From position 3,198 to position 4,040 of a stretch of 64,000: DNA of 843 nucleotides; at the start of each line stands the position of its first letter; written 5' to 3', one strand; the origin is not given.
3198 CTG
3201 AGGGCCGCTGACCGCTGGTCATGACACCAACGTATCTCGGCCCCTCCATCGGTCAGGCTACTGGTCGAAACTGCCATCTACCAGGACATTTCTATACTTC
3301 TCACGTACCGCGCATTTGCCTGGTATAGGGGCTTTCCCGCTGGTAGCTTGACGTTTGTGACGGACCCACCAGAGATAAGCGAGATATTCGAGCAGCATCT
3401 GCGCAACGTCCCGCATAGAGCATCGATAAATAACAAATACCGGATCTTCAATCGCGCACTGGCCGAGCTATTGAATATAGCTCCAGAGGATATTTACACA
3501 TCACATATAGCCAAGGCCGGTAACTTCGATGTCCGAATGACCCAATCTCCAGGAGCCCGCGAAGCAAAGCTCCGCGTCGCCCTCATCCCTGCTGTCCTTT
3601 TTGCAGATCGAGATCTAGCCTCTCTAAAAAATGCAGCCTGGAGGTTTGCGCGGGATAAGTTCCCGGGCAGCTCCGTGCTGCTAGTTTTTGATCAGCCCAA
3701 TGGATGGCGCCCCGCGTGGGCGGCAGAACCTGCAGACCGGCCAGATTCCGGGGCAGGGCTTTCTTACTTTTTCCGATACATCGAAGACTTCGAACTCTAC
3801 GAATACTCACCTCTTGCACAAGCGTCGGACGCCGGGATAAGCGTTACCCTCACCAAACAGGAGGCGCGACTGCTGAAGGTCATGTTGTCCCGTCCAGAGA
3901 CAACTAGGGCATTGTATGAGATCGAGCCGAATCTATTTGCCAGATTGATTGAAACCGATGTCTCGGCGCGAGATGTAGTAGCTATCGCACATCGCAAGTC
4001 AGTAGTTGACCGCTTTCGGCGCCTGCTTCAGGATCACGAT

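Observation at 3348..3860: Shedu nuclease with an unrecognised ~170-aa N-terminal domain and foreign composition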

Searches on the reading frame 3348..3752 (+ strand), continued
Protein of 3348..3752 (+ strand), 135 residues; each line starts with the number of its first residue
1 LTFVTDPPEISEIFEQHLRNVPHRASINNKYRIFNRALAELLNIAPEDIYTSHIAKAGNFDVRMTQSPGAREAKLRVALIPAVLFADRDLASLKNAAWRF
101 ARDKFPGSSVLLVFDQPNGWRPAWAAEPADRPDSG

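Call 49: find_encoding_contigs(protein=P0187, flank=6000, max_places=3)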
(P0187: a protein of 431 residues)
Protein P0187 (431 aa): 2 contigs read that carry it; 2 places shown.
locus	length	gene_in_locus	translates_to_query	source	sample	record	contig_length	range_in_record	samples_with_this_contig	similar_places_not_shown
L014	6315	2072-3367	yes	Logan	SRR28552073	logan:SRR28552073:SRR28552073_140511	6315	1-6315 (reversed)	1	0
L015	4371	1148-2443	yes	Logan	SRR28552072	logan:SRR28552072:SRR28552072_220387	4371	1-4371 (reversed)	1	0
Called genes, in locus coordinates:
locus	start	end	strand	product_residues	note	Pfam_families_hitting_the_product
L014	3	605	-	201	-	?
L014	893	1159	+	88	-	-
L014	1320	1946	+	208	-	-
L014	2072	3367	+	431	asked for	PF00004:AAA, PF07728:AAA_5, PF28529:McrB_lid (weak)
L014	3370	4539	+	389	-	PF10117:McrBC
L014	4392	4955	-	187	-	PF03852:Vsr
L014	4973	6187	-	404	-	PF00145:DNA_methylase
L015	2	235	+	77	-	?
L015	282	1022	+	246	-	-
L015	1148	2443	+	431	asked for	PF00004:AAA, PF07728:AAA_5, PF28529:McrB_lid (weak)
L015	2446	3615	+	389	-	PF10117:McrBC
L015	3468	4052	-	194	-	PF03852:Vsr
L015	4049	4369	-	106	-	?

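Call 50: find_encoding_contigs(protein=P0150, flank=6000, max_places=3)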
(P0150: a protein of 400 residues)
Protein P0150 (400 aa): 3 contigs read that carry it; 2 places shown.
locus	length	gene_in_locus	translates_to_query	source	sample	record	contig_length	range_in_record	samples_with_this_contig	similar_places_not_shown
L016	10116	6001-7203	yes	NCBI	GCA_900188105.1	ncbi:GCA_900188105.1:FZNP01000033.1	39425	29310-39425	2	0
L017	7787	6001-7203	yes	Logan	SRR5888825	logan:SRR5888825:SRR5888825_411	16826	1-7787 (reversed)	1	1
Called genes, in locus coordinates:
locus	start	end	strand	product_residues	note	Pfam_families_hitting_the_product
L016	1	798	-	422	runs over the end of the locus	PF10935:DUF2637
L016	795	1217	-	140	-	-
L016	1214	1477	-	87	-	-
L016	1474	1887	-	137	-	PF22740:PapZ_C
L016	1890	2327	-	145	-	PF02467:Whib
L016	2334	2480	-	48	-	-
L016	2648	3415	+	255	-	PF00392:GntR, PF07702:UTRA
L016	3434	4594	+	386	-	PF00278:Orn_DAP_Arg_deC, PF01168:Ala_racemase_N, PF02784:Orn_Arg_deC_N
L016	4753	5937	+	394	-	PF00145:DNA_methylase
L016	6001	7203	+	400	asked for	PF14082:SduA_C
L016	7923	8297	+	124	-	PF05973:Gp49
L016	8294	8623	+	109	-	PF13744:HTH_37, PF13560:HTH_31, PF12844:HTH_19 (weak), PF01381:HTH_3, PF04545:Sigma70_r4 (weak), PF13413:HTH_25 (weak), PF13443:HTH_26 (weak)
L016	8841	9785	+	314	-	PF13495:Phage_int_SAM_4 (weak), PF00589:Phage_integrase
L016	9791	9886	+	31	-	-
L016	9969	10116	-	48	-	?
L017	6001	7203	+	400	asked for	PF14082:SduA_C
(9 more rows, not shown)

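Call 61: search_dna_similar(query=window:3348-3752:+, collection=plasmids, mode=protein, max_rows=15, max_evalue=0.001)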
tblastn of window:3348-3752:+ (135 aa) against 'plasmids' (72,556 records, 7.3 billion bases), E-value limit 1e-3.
No match.

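Call 70: search_protein_families(library=pfam, proteins=[L008:8528-9703:+], max_evalue=0.1)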
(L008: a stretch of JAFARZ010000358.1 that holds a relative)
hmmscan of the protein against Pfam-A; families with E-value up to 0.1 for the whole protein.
L008:8528-9703:+ (391 aa): 0 families

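Call 71: find_encoding_contigs(protein=P0156, flank=6000, max_places=3)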
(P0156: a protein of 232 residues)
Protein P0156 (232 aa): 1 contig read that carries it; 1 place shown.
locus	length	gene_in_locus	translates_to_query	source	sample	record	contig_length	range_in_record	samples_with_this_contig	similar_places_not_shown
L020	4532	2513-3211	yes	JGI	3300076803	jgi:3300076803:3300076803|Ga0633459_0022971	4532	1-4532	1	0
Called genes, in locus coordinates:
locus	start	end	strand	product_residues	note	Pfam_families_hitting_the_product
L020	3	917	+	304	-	?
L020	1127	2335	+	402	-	PF00145:DNA_methylase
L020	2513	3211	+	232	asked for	-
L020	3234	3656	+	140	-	PF05099:TerB (faint)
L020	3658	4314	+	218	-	-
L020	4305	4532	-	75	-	?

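Call 72: find_encoding_contigs(protein=P0226, flank=6000, max_places=3)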
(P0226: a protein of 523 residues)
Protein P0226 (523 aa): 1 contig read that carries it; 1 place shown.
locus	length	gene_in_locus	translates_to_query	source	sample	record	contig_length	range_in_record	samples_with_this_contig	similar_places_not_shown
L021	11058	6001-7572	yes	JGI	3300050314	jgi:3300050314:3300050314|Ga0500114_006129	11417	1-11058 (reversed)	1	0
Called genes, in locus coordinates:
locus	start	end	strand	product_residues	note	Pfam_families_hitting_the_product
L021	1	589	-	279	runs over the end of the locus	PF13276:HTH_21, PF00665:rve, PF13683:rve_3, PF13333:rve_2 (weak)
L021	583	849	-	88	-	PF01527:HTH_Tnp_1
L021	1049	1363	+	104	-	-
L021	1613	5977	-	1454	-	-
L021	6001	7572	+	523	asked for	PF03235:GmrSD_N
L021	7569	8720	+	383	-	PF13175:AAA_15, PF13304:AAA_21, PF12476:DUF3696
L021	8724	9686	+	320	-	-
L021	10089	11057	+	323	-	?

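Call 77: fold_search(model_id=the predicted structure, library=viral)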
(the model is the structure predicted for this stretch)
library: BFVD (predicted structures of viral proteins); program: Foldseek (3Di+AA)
matches with E <= 10: 510; with E <= 0.001: 0
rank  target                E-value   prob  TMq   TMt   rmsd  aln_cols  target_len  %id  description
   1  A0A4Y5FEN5            2.6e-02  0.57  0.29  0.21   5.4        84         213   11  Uncharacterized protein [Lactobacillus phage 521B]
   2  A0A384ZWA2            3.0e-02  0.75  0.33  0.31   6.3        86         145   14  Putative MmcB-like DNA repair protein [Dickeya phage vB_DsoM_JA13]
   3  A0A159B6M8            3.9e-02  0.87  0.39  0.16   3.9        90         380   14  (no name in the UniProt tables at hand)
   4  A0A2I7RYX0            4.8e-02  0.20  0.27  0.21  15.0       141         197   11  (no name in the UniProt tables at hand)
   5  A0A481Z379            7.6e-02  0.33  0.33  0.21  11.4       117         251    9  F-box domain-containing protein [Pithovirus LCPAC102]
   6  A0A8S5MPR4            9.8e-02  0.09  0.22  0.22  13.0       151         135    9  Uncharacterized protein [Siphoviridae sp. ct0yq10]
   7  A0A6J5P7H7            1.1e-01  0.54  0.26  0.25   3.4        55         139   20  Uncharacterized protein (Fragment) [uncultured Caudovirales phage]
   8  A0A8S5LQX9            1.2e-01  0.35  0.30  0.31   5.4       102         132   11  Uncharacterized protein [Siphoviridae sp. ctTC45]
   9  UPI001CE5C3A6         1.2e-01  0.20  0.33  0.19   9.7       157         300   15  (no name look-up for this kind of identifier)
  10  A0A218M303            1.4e-01  0.28  0.31  0.25   6.8       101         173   14  MmcB family DNA repair protein [Acidovorax phage ACP17]
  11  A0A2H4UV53            1.4e-01  0.21  0.33  0.15   9.6       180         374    8  DUF2828 domain-containing protein [Bodo saltans virus]
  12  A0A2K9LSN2            1.6e-01  0.14  0.30  0.13  13.3       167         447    9  Rep [uncultured virus]
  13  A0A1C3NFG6            1.7e-01  0.63  0.35  0.20   3.9        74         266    8  (no name in the UniProt tables at hand)
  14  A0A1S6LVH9            2.2e-01  0.11  0.28  0.13  11.7       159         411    9  Replication protein [Cruciviridae sp.]
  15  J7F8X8                2.5e-01  0.14  0.29  0.27  13.6       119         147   13  NrS-1 polymerase-like helicase domain-containing protein [Agrobacterium phage 7-7-1]
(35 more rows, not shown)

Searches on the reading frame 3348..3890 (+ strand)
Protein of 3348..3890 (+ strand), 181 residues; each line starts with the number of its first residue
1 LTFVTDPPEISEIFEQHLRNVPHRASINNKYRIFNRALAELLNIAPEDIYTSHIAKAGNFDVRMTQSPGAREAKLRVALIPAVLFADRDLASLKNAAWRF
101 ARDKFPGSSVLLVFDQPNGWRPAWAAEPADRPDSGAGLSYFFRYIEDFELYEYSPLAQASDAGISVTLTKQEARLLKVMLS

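Call 6: search_protein_families(library=ncbifam, proteins=[window:3348-3890:+], max_evalue=1)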
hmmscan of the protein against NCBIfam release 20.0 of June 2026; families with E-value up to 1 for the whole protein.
window:3348-3890:+ (181 aa): 0 families

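Call 8: find_homologous_proteins(query=window:3348-3890:+, max_evalue=0.001)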
Query window:3348-3890:+: 152 candidates shared short words with the query, none scored E <= 0.001.
